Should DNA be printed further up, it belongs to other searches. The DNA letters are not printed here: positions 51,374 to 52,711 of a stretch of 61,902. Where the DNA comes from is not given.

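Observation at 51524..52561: ABM-TM-cupredoxin fusion facing the oxidase operon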

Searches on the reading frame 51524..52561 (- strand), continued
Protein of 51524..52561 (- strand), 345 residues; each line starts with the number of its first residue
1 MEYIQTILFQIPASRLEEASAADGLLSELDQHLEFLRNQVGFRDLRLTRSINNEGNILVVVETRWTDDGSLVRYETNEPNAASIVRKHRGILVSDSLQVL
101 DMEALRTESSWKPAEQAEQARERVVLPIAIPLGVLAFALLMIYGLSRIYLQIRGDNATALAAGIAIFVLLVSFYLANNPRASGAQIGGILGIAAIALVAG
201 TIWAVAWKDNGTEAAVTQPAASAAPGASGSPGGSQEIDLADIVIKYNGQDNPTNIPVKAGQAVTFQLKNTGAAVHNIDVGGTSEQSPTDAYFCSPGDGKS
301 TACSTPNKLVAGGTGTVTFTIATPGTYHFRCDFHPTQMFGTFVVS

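Call 21: search_solved_structures(query=A1, max_evalue=1, show_alignments=3)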
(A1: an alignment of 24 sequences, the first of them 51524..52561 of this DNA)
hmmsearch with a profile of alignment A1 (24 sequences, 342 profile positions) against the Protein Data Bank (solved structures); distinct sequences matched with E-value up to 1: 109 (the best 60 are shown).
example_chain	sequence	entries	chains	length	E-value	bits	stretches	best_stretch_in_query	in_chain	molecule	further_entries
2bz7_A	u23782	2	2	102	2e-05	27.2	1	253-342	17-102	PLASTOCYANIN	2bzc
1kdi_A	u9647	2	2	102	2.5e-05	26.9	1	253-342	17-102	PLASTOCYANIN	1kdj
4hcf_A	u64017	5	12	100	3.3e-05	26.4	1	306-342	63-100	Cupredoxin 1 | Cytochrome B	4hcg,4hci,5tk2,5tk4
6kol_A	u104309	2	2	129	0.00021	23.8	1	243-341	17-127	Blue (Type 1) copper domain protein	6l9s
1pla_A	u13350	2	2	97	0.00047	22.7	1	254-341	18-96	PLASTOCYANIN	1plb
2zwn_A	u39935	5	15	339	0.0011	21.5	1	242-337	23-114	two-domain type laccase | Multicopper oxidase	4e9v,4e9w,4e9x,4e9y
2aan_A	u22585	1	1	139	0.0011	21.4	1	228-341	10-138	auracyanin A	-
1sfd_A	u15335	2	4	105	0.0014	21.1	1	310-342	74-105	Amicyanin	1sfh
1ov8_A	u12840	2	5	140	0.0047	19.4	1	263-341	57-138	Auracyanin B | PROTEIN (AURACYANIN)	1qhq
3g5w_A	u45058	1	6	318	0.0062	19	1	244-334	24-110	Multicopper oxidase type 1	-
2qdv_A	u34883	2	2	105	0.0072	18.8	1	244-342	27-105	Amicyanin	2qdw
1oow_A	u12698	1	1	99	0.018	17.4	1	254-341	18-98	Plastocyanin, chloroplast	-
1ag6_A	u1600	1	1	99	0.02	17.3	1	255-341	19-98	PLASTOCYANIN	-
1ylb_B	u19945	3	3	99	0.02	17.3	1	255-341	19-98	Plastocyanin, chloroplast | PLASTOCYANIN | Plastocyanin, chloroplastic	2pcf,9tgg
1bxu_A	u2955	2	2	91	0.023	17.1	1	312-342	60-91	PLASTOCYANIN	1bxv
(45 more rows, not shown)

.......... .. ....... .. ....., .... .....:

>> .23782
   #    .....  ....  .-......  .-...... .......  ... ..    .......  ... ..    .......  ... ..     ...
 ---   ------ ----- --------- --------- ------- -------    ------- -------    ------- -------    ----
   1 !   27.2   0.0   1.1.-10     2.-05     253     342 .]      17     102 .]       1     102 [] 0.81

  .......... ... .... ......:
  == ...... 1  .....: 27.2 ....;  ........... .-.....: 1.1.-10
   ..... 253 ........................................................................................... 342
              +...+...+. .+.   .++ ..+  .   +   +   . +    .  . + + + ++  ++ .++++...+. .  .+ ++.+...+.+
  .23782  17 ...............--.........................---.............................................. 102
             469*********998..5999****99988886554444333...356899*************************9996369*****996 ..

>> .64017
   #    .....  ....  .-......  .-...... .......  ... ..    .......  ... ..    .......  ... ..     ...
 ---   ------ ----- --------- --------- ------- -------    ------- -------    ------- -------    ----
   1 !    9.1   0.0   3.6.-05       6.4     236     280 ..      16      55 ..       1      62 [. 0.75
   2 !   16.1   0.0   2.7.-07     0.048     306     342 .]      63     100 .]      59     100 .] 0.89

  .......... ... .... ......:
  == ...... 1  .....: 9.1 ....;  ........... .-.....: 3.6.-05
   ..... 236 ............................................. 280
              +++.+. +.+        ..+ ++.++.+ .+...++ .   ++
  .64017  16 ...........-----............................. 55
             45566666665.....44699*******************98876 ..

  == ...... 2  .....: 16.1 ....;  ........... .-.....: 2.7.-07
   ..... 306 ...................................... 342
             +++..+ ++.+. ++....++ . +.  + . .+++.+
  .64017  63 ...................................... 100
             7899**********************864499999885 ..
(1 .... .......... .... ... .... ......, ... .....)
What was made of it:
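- On Cupredoxin / type-1 blue copper proteins (PF00127, PF13473): They align with the plastocyanin ligands (call 21).
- On Auracyanin: The profile against the PDB gives auracyanin A at E=1.1e-3 and auracyanin B at E=4.7e-3, weaker than plastocyanin (call 21).
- Checked: The ligands align with those of plastocyanin (call 21).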

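Call 61: fold_search(model_id=the predicted structure, library=pdb)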
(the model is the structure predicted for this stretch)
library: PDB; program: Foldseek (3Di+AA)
matches with E <= 10: 1549; with E <= 0.001: 327
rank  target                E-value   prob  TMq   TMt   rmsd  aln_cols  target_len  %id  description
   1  2aan                  2.0e-07  1.00  0.25  0.66   5.4       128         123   25  Auracyanin A: A "blue" copper protein from the green thermophilic photosynthetic bacterium,chloroflexus aurantiacus (released 2006-07-11)
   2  6kol                  2.8e-07  1.00  0.26  0.66   3.4       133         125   28  Crystal structure of auracyanin from photosynthetic bacterium Roseiflexus castenholzii (released 2020-01-29)
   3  1qhq                  1.3e-06  1.00  0.25  0.58   4.1       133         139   25  AURACYANIN, A BLUE COPPER PROTEIN FROM THE GREEN THERMOPHILIC PHOTOSYNTHETIC BACTERIUM CHLOROFLEXUS AURANTIACUS (released 2001-03-07)
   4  4hcf_B                1.4e-06  1.00  0.21  0.69   3.6       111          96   22  Crystal Structure of Uncharacterized Cupredoxin-like Domain Protein Cupredoxin_1 with Copper Bound from Bacillus anthr (released 2012-10-17)
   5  4hcg_B                2.3e-06  1.00  0.21  0.74   3.5       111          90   21  Uncharacterized Cupredoxin-like Domain Protein Cupredoxin_1 with Zinc bound from Bacillus anthracis (released 2012-10-17)
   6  4hcg_A                2.8e-06  1.00  0.21  0.69   3.6       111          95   22  Uncharacterized Cupredoxin-like Domain Protein Cupredoxin_1 with Zinc bound from Bacillus anthracis (released 2012-10-17)
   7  4hcf_A                2.9e-06  1.00  0.21  0.75   3.6       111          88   22  Crystal Structure of Uncharacterized Cupredoxin-like Domain Protein Cupredoxin_1 with Copper Bound from Bacillus anthr (released 2012-10-17)
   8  4hci_A                4.5e-06  1.00  0.21  0.76   3.6       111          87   22  Uncharacterized Cupredoxin-like Domain Protein Cupredoxin_1 from Bacillus anthracis (released 2012-10-17)
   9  6tfd_A                5.0e-06  1.00  0.23  0.19   3.7       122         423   18  Crystal structure of nitrite and NO bound three-domain copper-containing nitrite reductase from Hyphomicrobium denitri (released 2020-06-10)
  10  2dv6_A                8.1e-06  1.00  0.23  0.19   3.7       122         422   20  Crystal structure of nitrite reductase from Hyphomicrobium denitrificans (released 2007-02-20)
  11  5fc9_A                8.1e-06  1.00  0.21  0.61   4.7       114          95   23  Novel Purple Cupredoxin from Nitrosopumilus maritimus (released 2016-05-11)
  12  3aw5                  8.7e-06  1.00  0.23  0.18   5.0       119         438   19  Structure of a multicopper oxidase from the hyperthermophilic archaeon Pyrobaculum aerophilum (released 2011-06-08)
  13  3ta4_F                1.2e-05  1.00  0.23  0.28   6.9       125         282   18  Small laccase from Amycolatopsis sp. ATCC 39116 complexed with 1-(3,4-dimethoxyphenyl)-2-(2-methoxyphenoxy)-1,3-dihydr (released 2012-09-12)
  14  3gdc_A                1.4e-05  1.00  0.23  0.27   5.5       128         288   21  Crystal structure of multicopper oxidase (released 2010-03-09)
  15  6tfo_B                1.5e-05  1.00  0.23  0.19   3.7       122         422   20  Crystal structure of as isolated three-domain copper-containing nitrite reductase from Hyphomicrobium denitrificans st (released 2020-06-10)
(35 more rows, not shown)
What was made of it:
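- On Cupredoxin / type-1 blue copper proteins (PF00127, PF13473): Foldseek finds auracyanins at E 2e-7, probability 1.0 (call 61).
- On Auracyanin: The similarity is mainly at the level of the fold (call 61).
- Closest known: Auracyanins A and B of Chloroflexus and Roseiflexus. Same: They are the closest solved folds to the C-terminal domain (2aan, 6kol and 1qhq; 25-28% identity; call 61).
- The closest solved folds are auracyanins (call 61).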
